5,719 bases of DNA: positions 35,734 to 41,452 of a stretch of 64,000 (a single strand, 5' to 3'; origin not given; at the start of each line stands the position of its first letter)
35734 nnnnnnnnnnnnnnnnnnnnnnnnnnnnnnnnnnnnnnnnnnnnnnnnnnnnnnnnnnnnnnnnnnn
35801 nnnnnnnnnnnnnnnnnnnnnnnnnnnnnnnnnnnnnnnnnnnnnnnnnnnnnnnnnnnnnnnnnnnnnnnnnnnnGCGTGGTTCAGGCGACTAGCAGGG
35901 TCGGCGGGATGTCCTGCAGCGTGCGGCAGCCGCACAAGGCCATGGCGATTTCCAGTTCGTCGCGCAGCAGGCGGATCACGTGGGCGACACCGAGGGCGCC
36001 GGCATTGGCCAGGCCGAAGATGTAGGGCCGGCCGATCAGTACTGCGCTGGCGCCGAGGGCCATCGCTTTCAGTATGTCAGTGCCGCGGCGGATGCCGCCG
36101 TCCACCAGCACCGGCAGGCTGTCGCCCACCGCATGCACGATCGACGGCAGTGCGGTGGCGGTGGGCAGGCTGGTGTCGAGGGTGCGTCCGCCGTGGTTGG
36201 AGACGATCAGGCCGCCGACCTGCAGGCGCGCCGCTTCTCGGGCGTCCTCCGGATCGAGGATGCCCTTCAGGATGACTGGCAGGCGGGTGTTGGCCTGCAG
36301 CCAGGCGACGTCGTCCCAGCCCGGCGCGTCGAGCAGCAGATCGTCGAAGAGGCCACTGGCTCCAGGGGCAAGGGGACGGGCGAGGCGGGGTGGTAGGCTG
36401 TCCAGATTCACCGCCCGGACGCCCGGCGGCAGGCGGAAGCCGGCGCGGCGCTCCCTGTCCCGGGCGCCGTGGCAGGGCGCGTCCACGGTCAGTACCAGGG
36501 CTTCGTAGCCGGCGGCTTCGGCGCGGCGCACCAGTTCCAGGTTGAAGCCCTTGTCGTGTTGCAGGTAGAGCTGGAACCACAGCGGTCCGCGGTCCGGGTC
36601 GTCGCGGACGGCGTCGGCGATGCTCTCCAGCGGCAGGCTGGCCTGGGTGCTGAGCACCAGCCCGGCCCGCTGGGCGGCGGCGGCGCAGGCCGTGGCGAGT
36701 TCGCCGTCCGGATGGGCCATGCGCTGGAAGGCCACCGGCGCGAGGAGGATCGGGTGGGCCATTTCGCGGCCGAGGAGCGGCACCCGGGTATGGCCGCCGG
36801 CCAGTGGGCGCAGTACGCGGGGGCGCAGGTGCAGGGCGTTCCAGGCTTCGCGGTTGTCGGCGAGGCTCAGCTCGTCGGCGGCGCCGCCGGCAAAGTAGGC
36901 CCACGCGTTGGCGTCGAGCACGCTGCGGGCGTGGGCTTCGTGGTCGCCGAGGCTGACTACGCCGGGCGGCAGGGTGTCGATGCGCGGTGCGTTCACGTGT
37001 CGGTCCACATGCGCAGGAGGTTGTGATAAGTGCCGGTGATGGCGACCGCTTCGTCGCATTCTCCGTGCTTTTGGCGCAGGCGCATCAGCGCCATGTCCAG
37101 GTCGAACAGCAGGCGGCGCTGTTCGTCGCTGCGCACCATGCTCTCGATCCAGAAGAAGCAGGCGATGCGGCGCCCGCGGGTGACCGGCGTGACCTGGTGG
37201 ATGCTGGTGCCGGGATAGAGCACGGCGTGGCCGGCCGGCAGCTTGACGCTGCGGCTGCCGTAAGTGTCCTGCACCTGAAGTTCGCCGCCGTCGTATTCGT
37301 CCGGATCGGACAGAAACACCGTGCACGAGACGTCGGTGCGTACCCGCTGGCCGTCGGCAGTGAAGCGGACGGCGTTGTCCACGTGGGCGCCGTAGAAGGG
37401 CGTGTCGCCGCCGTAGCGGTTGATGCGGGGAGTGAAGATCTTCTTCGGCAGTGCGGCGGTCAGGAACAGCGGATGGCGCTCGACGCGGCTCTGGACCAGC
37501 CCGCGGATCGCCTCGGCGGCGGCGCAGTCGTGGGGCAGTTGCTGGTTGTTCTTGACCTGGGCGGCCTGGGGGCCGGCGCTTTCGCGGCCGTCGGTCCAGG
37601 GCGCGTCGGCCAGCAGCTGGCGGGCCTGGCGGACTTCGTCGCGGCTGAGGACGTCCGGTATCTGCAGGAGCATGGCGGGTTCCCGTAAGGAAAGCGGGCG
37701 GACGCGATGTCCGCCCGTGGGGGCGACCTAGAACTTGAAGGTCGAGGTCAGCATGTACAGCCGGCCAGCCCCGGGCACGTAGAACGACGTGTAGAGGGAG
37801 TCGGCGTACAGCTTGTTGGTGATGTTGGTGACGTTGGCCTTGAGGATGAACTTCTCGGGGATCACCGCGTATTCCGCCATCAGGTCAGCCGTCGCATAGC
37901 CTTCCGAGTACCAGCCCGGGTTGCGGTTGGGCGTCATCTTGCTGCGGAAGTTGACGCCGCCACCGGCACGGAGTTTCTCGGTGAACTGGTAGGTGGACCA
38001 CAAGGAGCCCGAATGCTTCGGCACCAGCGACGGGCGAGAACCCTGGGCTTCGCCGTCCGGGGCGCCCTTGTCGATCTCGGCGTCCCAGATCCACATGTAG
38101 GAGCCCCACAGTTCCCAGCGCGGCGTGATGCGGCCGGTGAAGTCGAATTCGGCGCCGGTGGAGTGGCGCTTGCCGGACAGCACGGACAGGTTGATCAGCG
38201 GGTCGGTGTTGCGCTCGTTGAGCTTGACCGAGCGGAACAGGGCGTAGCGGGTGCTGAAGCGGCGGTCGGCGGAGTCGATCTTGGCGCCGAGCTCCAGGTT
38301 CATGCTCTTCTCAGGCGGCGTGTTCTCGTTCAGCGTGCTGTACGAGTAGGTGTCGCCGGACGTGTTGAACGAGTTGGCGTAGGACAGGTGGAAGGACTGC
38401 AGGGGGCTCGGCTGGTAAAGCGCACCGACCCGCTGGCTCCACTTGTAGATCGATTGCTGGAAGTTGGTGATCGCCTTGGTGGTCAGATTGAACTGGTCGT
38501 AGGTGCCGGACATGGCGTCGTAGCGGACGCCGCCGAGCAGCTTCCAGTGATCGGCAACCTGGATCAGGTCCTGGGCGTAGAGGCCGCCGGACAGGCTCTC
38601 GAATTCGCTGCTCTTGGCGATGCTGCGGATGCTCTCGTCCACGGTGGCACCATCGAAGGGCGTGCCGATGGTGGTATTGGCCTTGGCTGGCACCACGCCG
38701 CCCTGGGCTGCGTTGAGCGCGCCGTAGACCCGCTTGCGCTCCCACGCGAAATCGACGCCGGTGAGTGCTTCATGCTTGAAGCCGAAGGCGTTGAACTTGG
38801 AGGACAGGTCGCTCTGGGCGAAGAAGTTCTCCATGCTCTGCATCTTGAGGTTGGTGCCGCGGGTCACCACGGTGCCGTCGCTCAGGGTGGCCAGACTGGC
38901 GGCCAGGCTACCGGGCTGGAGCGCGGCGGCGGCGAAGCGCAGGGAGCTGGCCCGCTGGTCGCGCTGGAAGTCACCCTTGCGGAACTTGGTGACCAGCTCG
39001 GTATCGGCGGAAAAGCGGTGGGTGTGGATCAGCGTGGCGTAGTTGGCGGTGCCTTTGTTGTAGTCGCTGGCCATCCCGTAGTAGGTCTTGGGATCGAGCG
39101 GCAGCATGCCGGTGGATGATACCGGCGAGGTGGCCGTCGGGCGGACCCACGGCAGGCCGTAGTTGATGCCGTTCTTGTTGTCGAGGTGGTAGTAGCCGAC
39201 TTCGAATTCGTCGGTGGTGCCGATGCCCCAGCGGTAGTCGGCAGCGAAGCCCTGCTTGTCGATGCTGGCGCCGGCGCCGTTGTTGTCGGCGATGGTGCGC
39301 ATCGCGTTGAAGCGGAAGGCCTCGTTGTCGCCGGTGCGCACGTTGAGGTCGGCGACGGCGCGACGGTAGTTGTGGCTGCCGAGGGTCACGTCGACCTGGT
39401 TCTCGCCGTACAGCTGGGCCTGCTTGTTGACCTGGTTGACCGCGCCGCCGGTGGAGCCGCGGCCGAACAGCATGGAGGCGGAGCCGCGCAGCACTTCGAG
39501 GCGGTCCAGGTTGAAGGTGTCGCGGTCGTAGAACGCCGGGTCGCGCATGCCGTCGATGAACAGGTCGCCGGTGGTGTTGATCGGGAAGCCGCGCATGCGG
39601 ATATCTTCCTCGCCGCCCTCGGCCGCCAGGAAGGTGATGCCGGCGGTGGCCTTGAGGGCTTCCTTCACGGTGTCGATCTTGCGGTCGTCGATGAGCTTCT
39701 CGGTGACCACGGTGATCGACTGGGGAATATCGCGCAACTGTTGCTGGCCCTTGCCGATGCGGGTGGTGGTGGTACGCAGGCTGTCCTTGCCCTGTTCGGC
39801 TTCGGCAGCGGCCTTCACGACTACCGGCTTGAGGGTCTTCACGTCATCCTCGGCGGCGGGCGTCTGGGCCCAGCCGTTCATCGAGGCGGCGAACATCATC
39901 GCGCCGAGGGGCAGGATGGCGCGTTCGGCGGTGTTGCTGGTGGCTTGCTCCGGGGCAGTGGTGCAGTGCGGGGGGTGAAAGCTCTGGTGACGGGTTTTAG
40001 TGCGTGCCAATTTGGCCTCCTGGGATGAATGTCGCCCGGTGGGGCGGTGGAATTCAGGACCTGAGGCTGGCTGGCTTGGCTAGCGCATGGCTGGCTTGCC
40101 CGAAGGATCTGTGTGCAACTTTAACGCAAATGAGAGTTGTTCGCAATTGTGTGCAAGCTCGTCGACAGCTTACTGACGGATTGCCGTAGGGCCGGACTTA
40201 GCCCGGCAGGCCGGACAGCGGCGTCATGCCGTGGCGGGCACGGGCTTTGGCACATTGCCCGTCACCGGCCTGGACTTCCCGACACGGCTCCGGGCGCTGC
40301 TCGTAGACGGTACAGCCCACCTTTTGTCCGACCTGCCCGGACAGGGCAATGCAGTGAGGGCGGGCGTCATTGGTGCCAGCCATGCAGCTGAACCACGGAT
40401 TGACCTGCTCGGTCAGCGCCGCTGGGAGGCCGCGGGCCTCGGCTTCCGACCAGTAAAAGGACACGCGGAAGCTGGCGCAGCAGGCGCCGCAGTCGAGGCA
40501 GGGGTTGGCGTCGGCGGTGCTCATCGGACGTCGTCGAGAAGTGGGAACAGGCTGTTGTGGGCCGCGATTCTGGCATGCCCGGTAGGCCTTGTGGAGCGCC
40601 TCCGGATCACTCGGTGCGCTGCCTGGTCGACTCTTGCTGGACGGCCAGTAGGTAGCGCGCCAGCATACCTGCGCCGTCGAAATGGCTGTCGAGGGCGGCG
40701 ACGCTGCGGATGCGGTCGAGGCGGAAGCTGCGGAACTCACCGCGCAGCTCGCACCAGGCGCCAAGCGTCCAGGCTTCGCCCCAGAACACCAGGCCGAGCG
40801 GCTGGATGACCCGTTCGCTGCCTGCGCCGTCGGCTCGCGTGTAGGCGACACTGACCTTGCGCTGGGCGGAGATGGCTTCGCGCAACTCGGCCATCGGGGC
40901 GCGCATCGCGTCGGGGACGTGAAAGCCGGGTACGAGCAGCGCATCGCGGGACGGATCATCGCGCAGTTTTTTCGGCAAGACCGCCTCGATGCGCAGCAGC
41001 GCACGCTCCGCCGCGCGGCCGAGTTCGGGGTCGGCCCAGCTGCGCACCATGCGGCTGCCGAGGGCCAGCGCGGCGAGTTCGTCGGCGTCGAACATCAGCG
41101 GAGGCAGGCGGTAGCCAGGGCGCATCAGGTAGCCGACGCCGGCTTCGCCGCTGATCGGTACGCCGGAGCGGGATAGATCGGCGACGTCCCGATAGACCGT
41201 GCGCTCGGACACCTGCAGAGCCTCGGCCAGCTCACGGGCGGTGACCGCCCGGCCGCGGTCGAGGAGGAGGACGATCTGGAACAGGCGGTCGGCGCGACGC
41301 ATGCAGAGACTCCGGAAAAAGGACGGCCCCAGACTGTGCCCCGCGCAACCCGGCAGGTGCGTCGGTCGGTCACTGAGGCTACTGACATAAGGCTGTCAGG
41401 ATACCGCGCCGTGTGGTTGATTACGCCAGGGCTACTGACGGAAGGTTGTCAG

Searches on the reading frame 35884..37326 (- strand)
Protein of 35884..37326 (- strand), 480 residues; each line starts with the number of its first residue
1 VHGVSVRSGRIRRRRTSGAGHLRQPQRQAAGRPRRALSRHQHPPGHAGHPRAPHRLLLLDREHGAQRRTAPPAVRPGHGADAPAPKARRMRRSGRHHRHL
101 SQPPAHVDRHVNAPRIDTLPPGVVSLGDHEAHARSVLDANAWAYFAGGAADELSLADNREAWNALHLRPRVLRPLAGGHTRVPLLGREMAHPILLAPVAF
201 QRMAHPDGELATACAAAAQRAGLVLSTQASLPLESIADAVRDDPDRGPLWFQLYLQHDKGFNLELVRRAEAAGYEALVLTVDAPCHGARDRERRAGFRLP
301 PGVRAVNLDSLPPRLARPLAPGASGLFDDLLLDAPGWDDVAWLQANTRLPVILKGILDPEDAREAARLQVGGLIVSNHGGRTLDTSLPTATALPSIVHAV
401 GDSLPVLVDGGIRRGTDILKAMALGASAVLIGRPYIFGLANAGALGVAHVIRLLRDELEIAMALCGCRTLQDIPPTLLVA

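Call 68: search_protein_families(library=pfam, proteins=[window:35884-37326:-], max_evalue=0.00001)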
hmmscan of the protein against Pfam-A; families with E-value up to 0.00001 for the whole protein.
window:35884-37326:- (480 aa): 2 families
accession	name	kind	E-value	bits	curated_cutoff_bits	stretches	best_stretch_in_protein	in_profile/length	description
PF01070.24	FMN_dh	-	2.2e-123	412.2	24.9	1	133-478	1-348/350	FMN-dependent dehydrogenase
PF00478.31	IMPDH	-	1.2e-06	28.3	25.6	1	387-433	190-237/345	IMP dehydrogenase / GMP reductase domain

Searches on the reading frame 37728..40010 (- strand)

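Call 68: search_protein_families(library=pfam, proteins=[window:37728-40010:-], max_evalue=0.00001)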
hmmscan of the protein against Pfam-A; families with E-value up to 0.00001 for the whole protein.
window:37728-40010:- (760 aa): 2 families
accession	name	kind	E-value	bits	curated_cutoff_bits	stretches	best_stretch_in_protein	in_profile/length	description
PF00593.30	TonB_dep_Rec_b-barrel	-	5e-42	145.7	27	1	274-730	20-436/436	TonB dependent receptor-like, beta-barrel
PF07715.20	Plug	-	8.4e-20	71.7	23.9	1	92-190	2-107/107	TonB-dependent Receptor Plug Domain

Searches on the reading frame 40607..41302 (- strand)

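Call 69: search_protein_families(library=pfam, proteins=[window:40607-41302:-], max_evalue=0.00001)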
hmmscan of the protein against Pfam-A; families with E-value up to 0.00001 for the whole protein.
window:40607-41302:- (231 aa): 3 families
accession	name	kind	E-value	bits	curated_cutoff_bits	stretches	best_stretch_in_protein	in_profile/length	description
PF13280.12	WYL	-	8e-21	74.3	21.8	1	138-201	4-68/70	WYL domain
PF08279.18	HTH_11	-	1.4e-16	60.6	25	1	6-58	1-54/55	HTH domain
PF21476.4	PF0610-like_N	-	1e-06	29.3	33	1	9-46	5-41/50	PF0610-like, N-terminal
